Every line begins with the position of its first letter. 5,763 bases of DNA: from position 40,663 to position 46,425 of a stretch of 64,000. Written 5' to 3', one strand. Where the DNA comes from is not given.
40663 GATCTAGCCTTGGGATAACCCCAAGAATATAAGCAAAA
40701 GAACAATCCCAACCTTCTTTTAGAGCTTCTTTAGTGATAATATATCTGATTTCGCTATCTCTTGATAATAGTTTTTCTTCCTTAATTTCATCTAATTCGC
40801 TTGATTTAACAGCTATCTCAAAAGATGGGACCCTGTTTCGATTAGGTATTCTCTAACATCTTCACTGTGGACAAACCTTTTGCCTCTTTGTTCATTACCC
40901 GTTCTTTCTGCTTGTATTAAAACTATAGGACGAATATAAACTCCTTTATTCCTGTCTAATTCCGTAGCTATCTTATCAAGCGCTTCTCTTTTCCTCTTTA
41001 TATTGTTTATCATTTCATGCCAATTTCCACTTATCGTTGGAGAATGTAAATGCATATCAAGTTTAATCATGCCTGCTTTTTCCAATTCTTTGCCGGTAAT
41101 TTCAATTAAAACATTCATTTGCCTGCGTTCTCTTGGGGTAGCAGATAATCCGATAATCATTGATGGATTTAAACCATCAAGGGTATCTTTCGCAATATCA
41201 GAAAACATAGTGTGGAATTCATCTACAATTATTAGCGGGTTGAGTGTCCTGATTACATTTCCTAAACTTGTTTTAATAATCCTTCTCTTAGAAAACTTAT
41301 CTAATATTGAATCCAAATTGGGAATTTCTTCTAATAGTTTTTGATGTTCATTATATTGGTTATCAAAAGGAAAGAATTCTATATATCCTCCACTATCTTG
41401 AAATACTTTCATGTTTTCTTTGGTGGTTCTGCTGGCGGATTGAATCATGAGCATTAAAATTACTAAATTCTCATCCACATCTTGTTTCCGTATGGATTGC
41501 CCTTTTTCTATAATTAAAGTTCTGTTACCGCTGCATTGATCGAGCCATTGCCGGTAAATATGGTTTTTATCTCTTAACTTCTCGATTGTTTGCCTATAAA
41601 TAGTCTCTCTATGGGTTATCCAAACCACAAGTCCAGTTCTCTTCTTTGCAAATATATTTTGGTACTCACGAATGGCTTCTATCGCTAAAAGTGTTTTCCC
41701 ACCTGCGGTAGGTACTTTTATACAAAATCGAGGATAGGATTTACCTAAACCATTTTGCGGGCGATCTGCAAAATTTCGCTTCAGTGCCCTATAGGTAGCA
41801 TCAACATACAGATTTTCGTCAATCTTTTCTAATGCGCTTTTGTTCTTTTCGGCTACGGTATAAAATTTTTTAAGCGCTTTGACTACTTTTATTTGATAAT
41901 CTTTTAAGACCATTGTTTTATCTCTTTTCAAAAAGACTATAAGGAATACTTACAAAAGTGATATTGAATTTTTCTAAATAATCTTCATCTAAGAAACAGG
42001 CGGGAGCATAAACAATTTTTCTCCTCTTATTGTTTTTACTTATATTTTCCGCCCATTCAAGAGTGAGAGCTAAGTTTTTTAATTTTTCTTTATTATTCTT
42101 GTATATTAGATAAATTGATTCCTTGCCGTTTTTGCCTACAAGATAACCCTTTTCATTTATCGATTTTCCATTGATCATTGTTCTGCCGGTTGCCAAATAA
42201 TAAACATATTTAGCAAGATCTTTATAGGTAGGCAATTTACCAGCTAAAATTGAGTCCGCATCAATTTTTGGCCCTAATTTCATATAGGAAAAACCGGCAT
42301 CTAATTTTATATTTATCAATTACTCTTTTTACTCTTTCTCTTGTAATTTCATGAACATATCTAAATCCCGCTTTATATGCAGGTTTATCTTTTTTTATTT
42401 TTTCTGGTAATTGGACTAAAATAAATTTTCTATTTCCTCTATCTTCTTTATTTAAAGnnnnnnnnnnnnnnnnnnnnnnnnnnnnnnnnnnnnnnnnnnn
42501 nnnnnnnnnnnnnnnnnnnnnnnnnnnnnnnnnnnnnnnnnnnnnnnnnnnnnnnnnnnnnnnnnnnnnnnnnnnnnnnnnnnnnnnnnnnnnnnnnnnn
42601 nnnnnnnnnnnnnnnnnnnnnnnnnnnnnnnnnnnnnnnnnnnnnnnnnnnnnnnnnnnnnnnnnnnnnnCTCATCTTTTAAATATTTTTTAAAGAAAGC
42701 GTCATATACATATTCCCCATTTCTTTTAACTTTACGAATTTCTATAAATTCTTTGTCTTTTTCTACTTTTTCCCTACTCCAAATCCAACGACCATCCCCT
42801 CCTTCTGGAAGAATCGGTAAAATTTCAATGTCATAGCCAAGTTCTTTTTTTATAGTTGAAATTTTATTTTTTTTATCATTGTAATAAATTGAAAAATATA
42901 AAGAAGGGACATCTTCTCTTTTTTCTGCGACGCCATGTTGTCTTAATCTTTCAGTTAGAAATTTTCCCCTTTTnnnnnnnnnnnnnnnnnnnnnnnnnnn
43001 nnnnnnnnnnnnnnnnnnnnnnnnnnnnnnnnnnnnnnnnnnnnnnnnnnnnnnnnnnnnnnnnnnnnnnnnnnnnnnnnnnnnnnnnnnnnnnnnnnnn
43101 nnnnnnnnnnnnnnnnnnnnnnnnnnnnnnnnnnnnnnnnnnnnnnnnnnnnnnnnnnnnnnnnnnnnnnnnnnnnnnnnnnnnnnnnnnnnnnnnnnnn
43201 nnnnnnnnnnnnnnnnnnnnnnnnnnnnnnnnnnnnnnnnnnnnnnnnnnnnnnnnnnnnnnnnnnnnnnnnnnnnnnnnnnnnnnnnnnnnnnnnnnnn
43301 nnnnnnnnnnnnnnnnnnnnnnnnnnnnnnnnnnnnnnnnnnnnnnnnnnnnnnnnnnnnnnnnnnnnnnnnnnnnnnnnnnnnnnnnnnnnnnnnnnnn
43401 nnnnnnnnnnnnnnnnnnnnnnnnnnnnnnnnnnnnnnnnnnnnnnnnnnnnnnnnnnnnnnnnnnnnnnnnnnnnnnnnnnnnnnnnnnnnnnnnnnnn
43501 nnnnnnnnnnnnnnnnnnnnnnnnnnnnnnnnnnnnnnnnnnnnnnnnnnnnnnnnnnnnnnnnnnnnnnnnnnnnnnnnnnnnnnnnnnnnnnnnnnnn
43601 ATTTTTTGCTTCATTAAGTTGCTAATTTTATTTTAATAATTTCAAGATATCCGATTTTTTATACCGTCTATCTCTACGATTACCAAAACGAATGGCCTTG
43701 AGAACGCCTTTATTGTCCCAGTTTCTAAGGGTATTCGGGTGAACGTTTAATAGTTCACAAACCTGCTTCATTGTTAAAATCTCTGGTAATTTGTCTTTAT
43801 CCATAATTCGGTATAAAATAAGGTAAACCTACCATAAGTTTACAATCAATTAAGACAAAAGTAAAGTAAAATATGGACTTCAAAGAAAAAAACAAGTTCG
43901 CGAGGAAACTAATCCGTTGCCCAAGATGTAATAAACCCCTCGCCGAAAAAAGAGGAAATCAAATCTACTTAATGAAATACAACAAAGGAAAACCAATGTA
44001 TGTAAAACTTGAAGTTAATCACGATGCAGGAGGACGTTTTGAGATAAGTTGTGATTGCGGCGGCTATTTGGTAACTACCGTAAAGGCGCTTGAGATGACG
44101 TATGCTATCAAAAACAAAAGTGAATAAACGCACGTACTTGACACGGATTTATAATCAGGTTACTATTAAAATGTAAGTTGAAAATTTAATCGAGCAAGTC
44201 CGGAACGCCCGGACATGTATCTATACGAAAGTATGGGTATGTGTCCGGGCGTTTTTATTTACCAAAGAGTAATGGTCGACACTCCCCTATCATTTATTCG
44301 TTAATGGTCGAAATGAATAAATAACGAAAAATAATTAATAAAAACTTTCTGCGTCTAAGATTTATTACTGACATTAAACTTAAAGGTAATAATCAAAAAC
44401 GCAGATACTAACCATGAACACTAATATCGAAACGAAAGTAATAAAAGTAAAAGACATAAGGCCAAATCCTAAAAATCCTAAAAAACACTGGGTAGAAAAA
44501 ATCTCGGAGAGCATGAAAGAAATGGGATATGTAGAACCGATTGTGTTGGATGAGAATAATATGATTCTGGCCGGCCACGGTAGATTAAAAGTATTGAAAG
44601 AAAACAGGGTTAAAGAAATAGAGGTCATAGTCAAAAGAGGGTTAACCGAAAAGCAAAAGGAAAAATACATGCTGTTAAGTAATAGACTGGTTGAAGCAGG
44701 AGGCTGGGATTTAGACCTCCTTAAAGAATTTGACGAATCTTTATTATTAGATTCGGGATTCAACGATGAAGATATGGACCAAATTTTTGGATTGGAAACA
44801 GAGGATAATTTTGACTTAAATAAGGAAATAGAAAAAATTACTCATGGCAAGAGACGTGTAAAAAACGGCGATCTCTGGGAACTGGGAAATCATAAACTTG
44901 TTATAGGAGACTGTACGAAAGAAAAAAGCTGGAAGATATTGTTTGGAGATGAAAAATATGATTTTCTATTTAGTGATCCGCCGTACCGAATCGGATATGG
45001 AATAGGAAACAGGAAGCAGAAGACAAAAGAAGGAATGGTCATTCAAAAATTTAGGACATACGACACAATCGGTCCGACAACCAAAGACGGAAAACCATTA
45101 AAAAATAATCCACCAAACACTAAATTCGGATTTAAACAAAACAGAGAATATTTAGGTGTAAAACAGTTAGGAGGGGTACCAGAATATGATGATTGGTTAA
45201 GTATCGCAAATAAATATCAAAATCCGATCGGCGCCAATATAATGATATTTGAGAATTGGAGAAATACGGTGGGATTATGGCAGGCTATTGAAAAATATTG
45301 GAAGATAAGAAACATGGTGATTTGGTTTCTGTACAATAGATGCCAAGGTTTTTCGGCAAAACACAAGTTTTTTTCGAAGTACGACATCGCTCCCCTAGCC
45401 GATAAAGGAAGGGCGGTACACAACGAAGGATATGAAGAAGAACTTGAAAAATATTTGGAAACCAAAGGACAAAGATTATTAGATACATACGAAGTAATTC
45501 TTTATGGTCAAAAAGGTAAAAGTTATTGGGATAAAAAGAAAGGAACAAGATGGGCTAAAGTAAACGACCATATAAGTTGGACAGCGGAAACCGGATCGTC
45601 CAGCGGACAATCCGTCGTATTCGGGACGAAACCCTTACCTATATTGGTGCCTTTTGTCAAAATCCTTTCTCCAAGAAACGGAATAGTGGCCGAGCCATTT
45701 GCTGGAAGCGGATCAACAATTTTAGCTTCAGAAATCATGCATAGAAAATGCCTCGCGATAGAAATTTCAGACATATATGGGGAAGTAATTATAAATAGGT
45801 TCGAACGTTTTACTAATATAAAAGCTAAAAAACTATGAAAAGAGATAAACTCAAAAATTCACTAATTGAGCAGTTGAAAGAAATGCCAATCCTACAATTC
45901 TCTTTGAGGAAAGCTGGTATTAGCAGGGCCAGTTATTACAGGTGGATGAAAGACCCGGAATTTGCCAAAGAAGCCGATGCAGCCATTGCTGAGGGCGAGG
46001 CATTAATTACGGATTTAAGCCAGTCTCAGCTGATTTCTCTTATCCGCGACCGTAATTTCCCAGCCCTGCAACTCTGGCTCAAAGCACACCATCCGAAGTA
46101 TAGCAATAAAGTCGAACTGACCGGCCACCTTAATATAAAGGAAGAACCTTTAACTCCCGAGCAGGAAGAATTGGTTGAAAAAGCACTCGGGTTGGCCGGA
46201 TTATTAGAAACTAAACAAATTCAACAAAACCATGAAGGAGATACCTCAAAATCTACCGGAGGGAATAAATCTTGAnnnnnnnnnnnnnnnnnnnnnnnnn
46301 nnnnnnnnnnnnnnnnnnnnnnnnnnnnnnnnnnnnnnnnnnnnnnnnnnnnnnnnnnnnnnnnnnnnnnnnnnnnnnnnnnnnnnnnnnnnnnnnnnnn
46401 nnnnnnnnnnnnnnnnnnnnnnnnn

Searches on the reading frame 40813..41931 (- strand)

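Call 41: search_protein_families(library=pfam, max_evalue=0.01, proteins=[window:40813-41931:-])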
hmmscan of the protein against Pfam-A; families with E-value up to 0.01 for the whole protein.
window:40813-41931:- (372 aa): 2 families
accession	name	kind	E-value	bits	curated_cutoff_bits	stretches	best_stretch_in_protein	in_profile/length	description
PF04851.21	ResIII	-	2e-15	57.5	22.5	1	7-267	2-163/164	Type III restriction enzyme, res subunit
PF00270.35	DEAD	-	5.5e-06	26.7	26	0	232-269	119-162/167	DEAD/DEAH box helicase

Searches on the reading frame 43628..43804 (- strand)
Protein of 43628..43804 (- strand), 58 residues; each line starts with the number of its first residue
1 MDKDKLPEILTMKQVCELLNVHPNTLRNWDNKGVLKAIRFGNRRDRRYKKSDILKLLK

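Call 41: search_protein_families(library=pfam, max_evalue=0.01, proteins=[window:43628-43804:-])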
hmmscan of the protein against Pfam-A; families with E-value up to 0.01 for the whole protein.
window:43628-43804:- (58 aa): 6 families
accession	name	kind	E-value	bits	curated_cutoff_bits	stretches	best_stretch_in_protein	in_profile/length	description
PF12728.13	HTH_17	-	8e-12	45.7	27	1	10-57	2-47/51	Helix-turn-helix domain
PF13411.12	MerR_1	-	1.5e-09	38.3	21.6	1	11-56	2-46/69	MerR HTH family regulatory protein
PF00376.29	MerR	-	1.9e-08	34.4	28.2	1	11-48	1-38/38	MerR family regulatory protein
PF01527.26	HTH_Tnp_1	-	0.00065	20.3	24.1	1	11-31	25-45/75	Transposase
PF13542.12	HTH_Tnp_ISL3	-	0.0025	17.7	27.4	1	11-31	28-48/51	Helix-turn-helix domain of transposase family ISL3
PF13384.12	HTH_23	-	0.0029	17.8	24.6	1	10-29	18-37/50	Homeodomain-like domain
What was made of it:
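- Checked: The HTH gene at 43628-43804 is intact (HTH_17 positions 2-47 of 51; call 41).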

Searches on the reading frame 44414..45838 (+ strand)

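Call 41: search_protein_families(library=pfam, max_evalue=0.01, proteins=[window:44414-45838:+])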
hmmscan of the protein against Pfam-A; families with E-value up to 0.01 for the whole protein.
window:44414-45838:+ (474 aa): 2 families
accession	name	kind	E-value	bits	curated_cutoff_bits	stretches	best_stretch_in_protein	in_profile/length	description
PF01555.25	N6_N4_Mtase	-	4.3e-12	46.9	26.7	1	276-458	60-218/221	DNA methylase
PF02195.25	ParB_N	-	2e-05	25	26.3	1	8-89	4-92/95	ParB N-terminal domain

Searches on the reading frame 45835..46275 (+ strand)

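Call 41: search_protein_families(library=pfam, max_evalue=0.01, proteins=[window:45835-46275:+])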
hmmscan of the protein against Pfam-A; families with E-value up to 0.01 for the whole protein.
window:45835-46275:+ (146 aa): 2 families
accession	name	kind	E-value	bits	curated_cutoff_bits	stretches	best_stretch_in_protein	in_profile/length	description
PF13022.12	HTH_Tnp_1_2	-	3.5e-06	27.6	27.9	1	25-102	34-112/122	Helix-turn-helix of insertion element transposase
PF05930.18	Phage_AlpA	-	8.3e-06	26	21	0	25-45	11-31/51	Prophage CP4-57 regulatory protein (AlpA)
